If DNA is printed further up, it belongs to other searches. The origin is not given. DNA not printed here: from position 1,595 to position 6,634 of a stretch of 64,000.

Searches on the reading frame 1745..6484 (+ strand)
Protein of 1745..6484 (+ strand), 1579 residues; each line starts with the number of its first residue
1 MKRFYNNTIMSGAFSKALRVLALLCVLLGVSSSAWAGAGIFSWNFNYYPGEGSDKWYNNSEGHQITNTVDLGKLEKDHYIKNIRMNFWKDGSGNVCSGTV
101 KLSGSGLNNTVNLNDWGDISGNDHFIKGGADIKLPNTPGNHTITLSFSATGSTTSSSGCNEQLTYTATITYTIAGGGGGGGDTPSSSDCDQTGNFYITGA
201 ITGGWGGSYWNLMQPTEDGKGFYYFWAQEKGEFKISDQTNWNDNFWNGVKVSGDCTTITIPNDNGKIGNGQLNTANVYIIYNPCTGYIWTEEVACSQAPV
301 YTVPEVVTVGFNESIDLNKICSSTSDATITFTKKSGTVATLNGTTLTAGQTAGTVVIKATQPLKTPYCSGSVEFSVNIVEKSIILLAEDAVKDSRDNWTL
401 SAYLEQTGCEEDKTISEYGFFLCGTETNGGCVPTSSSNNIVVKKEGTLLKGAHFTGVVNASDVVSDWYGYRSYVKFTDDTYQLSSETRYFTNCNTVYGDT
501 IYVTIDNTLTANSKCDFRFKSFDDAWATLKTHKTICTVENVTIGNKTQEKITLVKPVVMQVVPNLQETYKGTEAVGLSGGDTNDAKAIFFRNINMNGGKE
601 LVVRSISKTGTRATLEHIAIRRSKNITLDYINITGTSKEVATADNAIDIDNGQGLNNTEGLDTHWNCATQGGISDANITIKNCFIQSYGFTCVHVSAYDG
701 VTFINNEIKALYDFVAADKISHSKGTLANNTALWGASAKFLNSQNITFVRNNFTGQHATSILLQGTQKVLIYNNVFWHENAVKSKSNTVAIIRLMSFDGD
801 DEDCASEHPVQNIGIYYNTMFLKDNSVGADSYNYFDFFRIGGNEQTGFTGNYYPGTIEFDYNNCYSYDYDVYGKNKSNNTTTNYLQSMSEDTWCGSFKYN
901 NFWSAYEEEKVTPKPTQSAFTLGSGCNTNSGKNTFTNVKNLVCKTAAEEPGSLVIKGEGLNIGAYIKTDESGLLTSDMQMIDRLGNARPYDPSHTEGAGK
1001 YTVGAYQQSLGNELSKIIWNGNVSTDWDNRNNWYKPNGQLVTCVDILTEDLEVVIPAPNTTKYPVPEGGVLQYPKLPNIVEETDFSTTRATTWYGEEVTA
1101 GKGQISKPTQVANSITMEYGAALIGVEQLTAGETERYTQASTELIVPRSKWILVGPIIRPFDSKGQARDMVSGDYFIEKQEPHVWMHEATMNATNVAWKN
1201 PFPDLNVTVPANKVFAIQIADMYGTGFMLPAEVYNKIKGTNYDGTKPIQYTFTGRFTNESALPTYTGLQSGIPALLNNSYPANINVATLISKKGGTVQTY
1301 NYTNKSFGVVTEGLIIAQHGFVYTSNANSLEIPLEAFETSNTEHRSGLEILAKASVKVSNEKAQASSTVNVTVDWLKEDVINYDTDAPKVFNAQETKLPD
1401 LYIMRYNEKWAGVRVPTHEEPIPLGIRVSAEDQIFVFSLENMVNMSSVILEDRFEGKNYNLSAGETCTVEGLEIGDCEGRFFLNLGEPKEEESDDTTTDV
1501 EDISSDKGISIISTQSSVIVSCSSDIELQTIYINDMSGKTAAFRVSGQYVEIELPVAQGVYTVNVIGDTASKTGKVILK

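Call 3: search_protein_families(library=pfam, proteins=[window:1745-6484:+], max_evalue=0.01)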
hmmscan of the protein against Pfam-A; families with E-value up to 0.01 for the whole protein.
window:1745-6484:+ (1579 aa): 1 family
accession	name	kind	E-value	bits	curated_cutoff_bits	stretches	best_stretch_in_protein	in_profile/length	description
PF13229.12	Beta_helix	-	0.0014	18.7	25.9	1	618-776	3-158/158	Right handed beta helix region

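Call 4: search_protein_families(library=ncbifam, proteins=[window:1745-6484:+], max_evalue=0.01)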
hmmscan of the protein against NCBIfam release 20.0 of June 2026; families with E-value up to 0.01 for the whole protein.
window:1745-6484:+ (1579 aa): 1 family
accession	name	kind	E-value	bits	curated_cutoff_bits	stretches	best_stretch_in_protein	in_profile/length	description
TIGR04183.1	Por_Secre_tail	domain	0.0017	18.3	23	1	1525-1579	17-72/72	T9SS type A sorting domain-containing protein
